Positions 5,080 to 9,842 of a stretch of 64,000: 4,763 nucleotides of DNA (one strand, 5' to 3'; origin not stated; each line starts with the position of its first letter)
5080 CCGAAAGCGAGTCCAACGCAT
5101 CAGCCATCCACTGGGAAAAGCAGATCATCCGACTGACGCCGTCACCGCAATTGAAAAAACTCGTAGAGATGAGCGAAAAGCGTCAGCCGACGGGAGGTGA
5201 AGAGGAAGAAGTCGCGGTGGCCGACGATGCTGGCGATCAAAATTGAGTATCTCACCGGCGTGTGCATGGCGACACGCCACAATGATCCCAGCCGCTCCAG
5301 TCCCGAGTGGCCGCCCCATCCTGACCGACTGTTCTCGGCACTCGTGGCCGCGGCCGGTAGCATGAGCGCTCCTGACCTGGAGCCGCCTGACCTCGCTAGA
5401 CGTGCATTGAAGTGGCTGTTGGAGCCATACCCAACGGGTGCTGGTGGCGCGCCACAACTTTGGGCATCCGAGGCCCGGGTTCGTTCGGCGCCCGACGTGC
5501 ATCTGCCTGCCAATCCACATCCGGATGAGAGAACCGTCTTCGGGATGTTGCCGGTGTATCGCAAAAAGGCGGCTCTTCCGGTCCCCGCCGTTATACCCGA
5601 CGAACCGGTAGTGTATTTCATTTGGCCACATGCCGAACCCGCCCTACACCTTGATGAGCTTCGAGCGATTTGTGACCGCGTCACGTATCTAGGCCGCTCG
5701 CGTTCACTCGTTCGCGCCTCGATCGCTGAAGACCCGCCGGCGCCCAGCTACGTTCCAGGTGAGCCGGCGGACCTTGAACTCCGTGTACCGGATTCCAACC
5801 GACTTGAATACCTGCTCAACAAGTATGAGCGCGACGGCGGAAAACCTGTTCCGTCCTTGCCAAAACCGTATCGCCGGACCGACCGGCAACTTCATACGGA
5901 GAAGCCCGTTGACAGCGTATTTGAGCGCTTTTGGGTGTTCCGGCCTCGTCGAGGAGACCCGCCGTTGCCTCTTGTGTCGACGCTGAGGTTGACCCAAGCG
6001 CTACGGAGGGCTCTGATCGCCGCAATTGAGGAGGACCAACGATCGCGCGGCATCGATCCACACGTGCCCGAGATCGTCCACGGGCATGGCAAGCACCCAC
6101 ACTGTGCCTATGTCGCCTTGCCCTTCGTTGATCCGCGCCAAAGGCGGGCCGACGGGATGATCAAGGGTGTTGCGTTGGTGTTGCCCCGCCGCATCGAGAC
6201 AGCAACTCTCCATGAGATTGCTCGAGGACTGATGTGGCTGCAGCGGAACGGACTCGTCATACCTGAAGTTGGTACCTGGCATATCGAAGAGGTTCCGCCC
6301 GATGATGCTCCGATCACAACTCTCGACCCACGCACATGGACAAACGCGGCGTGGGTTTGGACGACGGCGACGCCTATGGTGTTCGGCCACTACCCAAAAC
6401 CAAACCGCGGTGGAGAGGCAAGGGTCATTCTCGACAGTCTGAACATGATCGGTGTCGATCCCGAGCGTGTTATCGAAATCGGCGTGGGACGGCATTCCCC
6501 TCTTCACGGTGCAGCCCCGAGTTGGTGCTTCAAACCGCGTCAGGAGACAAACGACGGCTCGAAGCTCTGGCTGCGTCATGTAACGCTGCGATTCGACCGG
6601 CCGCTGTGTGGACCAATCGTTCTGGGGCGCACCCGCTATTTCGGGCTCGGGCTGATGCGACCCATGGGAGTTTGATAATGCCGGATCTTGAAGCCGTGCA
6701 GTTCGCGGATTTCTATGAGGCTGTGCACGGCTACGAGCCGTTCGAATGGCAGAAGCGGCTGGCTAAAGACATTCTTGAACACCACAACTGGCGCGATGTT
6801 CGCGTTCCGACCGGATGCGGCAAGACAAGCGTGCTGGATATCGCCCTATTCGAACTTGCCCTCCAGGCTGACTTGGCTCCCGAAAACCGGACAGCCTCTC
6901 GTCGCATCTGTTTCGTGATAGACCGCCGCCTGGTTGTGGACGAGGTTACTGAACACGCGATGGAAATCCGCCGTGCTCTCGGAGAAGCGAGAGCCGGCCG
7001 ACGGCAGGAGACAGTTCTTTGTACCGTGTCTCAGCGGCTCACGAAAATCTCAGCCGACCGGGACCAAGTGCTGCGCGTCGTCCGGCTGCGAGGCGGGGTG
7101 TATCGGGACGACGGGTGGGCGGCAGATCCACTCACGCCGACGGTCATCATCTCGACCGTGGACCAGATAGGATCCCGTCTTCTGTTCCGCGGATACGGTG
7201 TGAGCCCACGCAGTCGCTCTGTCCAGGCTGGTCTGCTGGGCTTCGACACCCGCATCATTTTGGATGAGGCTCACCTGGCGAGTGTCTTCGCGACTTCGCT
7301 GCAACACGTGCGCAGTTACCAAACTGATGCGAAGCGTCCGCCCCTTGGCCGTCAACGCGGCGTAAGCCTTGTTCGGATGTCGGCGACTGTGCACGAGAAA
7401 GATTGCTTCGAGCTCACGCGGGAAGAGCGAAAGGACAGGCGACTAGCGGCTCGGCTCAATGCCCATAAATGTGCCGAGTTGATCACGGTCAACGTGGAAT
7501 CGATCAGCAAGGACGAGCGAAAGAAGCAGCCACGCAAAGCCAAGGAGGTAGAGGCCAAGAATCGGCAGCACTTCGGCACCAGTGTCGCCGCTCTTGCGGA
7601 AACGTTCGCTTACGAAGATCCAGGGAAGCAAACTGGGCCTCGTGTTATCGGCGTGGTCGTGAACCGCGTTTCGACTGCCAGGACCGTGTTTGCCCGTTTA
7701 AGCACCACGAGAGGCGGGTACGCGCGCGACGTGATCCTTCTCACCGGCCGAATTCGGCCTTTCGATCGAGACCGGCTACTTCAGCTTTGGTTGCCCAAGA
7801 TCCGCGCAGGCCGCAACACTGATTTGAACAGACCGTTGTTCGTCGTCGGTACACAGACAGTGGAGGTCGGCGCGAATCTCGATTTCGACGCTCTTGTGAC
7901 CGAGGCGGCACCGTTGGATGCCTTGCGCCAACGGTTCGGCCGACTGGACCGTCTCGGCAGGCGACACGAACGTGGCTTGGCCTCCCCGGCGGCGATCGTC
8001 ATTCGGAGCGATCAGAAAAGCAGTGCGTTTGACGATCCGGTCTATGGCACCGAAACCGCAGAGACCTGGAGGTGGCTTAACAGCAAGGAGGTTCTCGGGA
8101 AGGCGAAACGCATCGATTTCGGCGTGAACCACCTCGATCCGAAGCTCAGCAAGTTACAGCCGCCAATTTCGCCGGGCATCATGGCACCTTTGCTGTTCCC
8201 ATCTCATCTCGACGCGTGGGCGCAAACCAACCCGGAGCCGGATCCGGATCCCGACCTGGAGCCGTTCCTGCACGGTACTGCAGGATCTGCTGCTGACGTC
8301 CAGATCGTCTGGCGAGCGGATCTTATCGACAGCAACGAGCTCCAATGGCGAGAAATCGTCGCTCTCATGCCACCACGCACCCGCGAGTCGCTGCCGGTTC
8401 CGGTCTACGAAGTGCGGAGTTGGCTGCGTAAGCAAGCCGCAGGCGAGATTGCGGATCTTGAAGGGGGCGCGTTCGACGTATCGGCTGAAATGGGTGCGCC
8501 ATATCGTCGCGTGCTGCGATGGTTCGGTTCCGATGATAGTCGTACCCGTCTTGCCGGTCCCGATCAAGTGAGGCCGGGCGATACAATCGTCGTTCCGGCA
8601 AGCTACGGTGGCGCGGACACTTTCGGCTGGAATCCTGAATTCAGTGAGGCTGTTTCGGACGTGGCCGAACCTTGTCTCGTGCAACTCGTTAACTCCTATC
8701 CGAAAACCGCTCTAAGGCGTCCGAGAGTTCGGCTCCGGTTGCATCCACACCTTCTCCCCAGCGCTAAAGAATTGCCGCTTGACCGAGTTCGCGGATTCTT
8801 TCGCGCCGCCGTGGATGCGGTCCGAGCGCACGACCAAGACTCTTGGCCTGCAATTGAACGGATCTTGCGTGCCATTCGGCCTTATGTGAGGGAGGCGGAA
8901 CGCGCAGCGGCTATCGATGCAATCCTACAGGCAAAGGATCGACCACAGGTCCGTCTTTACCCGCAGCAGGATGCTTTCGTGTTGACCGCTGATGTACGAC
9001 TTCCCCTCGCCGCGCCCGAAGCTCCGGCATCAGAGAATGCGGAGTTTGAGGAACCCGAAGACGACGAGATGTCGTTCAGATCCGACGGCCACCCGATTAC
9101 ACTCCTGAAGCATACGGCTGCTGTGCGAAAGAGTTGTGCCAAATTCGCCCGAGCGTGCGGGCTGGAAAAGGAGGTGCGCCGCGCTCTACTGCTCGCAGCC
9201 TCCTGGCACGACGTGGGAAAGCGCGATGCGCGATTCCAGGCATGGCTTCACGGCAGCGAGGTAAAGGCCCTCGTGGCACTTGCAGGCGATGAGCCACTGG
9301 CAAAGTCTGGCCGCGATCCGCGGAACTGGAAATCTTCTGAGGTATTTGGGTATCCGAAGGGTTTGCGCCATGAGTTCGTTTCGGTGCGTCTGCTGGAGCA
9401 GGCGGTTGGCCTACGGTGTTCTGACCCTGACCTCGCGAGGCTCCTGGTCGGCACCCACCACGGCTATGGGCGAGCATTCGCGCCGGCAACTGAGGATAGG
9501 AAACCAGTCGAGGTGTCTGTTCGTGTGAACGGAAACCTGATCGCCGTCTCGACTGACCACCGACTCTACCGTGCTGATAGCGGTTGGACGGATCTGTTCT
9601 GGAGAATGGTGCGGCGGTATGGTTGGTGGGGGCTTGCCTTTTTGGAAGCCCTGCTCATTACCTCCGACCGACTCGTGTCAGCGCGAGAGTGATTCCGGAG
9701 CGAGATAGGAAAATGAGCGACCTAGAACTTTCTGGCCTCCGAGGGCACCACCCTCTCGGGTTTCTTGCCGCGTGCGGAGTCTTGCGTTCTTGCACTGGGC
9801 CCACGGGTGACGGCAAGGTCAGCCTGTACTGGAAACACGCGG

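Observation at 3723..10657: CRISPR-array-less and adaptation-less type I-G/I-U-like cassette (csb1-csb2-cas3-short cas8-like) on a mobile element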

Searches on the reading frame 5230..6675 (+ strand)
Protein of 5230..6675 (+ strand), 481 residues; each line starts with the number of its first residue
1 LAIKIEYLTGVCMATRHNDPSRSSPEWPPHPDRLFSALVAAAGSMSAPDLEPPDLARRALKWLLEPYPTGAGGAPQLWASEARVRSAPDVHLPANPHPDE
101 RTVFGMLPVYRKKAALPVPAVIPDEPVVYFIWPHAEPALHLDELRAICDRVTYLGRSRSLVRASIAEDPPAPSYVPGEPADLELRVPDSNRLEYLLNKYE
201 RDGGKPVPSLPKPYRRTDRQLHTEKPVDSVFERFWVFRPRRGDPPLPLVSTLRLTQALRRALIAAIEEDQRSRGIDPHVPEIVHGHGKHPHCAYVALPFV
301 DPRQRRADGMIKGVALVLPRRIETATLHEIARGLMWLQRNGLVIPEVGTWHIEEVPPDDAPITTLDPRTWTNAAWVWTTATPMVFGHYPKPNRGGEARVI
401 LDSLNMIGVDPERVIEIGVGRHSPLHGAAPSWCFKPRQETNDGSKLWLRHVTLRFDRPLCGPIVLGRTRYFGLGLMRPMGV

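Call 6: search_protein_families(library=ncbifam, proteins=[window:5230-6675:+], max_evalue=0.01)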
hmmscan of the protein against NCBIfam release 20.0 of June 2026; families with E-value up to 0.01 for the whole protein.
window:5230-6675:+ (481 aa): 1 family
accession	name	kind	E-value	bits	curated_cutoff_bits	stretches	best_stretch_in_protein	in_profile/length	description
TIGR02165.1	cas5_6_GSU0054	equivalog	3.2e-68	231.1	45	1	1-479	2-492/492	type I-G CRISPR-associated protein Csb2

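Call 7: search_protein_families(library=pfam, proteins=[window:5230-6675:+], max_evalue=0.01)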
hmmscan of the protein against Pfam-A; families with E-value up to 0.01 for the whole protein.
window:5230-6675:+ (481 aa): 1 family
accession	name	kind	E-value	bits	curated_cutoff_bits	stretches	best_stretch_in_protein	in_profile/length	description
PF09609.15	Cas_GSU0054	-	3e-17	63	21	1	18-392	28-439/552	CRISPR-associated protein, GSU0054 family (Cas_GSU0054)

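Call 8: search_protein_families(library=padloc, proteins=[window:5230-6675:+], max_evalue=0.01)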
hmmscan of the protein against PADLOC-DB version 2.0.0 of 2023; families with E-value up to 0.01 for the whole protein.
window:5230-6675:+ (481 aa): 9 families
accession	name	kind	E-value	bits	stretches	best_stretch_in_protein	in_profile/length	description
PDLC01777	Cas56g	-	1.8e-107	358.3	1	1-479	2-427/431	-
PDLC00995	Cas56g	-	8.5e-69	231.1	1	1-479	2-492/492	"CRISPR-associated protein GSU0054/csb2, Dpsyc system"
PDLC01410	Cas56g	-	1.9e-67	226.6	1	1-479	2-427/431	CAS-I-U; effector_G5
PDLC01347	Cas5g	-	1.4e-41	141.3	1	22-478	8-374/374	CAS-I-U; effector_G5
PDLC01626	Cas56g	-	2.6e-38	130.3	1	2-478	3-412/412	CAS-I-U; effector_G5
PDLC01778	Cas56g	-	7.7e-28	96.3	1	23-478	25-447/449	-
PDLC01776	Cas56g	-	2.3e-14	51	1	2-247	4-236/497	-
PDLC01280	Cas5g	-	4.7e-07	27.3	1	368-474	281-384/384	CAS-I-U; effector_G5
PDLC01779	Cas56g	-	2.5e-06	24.6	0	450-479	433-462/483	-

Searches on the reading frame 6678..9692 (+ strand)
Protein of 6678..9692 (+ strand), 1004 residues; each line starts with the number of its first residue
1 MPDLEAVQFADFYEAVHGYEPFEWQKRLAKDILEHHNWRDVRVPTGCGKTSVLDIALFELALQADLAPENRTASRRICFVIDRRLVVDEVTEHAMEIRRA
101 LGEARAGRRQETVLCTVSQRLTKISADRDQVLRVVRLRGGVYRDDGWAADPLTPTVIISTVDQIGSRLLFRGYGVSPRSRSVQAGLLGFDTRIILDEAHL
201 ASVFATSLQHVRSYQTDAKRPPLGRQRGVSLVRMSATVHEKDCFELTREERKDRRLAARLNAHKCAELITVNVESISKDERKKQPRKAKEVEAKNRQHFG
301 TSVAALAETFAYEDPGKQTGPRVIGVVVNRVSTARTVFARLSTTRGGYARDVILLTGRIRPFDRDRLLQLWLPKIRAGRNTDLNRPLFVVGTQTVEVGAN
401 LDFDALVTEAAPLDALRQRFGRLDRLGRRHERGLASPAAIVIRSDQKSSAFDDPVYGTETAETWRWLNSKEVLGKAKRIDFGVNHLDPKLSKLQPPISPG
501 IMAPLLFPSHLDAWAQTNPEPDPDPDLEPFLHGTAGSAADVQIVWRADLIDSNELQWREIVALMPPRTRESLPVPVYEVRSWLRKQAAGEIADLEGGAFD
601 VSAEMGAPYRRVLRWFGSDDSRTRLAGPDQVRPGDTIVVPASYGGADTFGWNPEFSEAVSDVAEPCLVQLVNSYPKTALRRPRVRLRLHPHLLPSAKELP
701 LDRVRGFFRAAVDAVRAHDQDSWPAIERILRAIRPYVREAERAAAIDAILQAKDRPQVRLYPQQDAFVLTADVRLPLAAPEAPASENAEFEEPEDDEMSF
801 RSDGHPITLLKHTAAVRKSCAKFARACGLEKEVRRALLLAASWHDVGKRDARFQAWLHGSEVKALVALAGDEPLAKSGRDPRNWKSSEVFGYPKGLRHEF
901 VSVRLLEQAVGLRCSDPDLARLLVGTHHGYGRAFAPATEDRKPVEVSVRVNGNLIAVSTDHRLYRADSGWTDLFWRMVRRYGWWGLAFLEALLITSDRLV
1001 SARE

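Call 6: search_protein_families(library=ncbifam, proteins=[window:6678-9692:+], max_evalue=0.01)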
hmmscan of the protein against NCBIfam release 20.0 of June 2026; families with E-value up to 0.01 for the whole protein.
window:6678-9692:+ (1004 aa): 5 families
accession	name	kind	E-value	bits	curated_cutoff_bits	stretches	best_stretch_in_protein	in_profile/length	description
TIGR02621.3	cas3_GSU0051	exception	1.1e-219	732.4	400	1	8-1002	1-854/854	type I-G CRISPR-associated helicase/endonuclease Cas3g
TIGR01587.1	cas3_core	equivalog_domain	9.5e-21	74.3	102.45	1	42-442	5-332/358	CRISPR-associated helicase Cas3'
NF007248.0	PRK09694.1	equivalog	8.2e-16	57.2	569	1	323-458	562-695/878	CRISPR-associated helicase/endonuclease Cas3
TIGR01596.1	cas3_HD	equivalog_domain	1.5e-12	47.9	43.45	1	809-940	1-111/178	CRISPR-associated endonuclease Cas3''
TIGR03158.1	cas3_cyano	exception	0.002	17.3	69.1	1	387-423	320-356/357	type I-D CRISPR-associated helicase Cas3'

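Call 7: search_protein_families(library=pfam, proteins=[window:6678-9692:+], max_evalue=0.01)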
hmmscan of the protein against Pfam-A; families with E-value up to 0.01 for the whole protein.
window:6678-9692:+ (1004 aa): 4 families
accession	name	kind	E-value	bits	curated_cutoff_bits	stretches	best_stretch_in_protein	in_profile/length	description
PF22590.2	Cas3-like_C_2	-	4.1e-18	66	27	1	324-426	5-104/106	CRISPR-associated nuclease/helicase Cas3, C-terminal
PF18019.7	Cas3_HD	-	2.6e-06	28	23.1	1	815-935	37-136/207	Cas3, HD domain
PF04851.21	ResIII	-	0.0048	17.3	22.5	0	20-202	3-138/164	Type III restriction enzyme, res subunit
PF00270.35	DEAD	-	0.0049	17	26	0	25-239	4-161/167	DEAD/DEAH box helicase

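Call 8: search_protein_families(library=padloc, proteins=[window:6678-9692:+], max_evalue=0.01)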
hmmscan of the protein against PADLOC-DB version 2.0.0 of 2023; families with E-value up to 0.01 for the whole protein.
window:6678-9692:+ (1004 aa): 32 families (the best 25 are shown)
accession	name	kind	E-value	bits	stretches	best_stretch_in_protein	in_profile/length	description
PDLC01769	Cas3g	-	6.5e-239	793.8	1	4-1003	3-834/836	-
PDLC00939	Cas3g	-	1.1e-138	461.7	2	8-589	3-550/864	"CRISPR-associated helicase Cas3, subtype Dpsyc"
PDLC01309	Cas3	-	3.3e-119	397.2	2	8-665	2-516/710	CAS-I-U; effector_G3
PDLC01770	Cas3g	-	8.1e-85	283.8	2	8-691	2-545/733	-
PDLC01761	Cas3b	-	1.1e-29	101.7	2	286-469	413-571/705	-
PDLC01767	Cas3e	-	1.4e-29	101.1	2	193-469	330-551/680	-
PDLC01252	Cas3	-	4.4e-22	76.9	1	42-446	5-302/324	CAS-I; effector_G3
PDLC02079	Cas3b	-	5.9e-22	75.6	2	324-450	433-551/691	-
PDLC01710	Cas3a1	-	2.1e-21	74.1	1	279-450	446-565/745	Cas3_1_CAS-I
PDLC00938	Cas3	-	2.5e-21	74.3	1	42-442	5-332/358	CRISPR-associated helicase Cas3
PDLC01762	Cas3b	-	9.8e-21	72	2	324-430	452-540/692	-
PDLC01759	Cas3b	-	2.6e-20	70.8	1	326-461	446-563/711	-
PDLC01765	Cas3c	-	2e-19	67.9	2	275-431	343-470/612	-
PDLC01757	Cas3b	-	3e-18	63.7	2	307-447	385-511/676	-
PDLC02082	Cas3b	-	6.3e-15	52.6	1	326-461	468-581/734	-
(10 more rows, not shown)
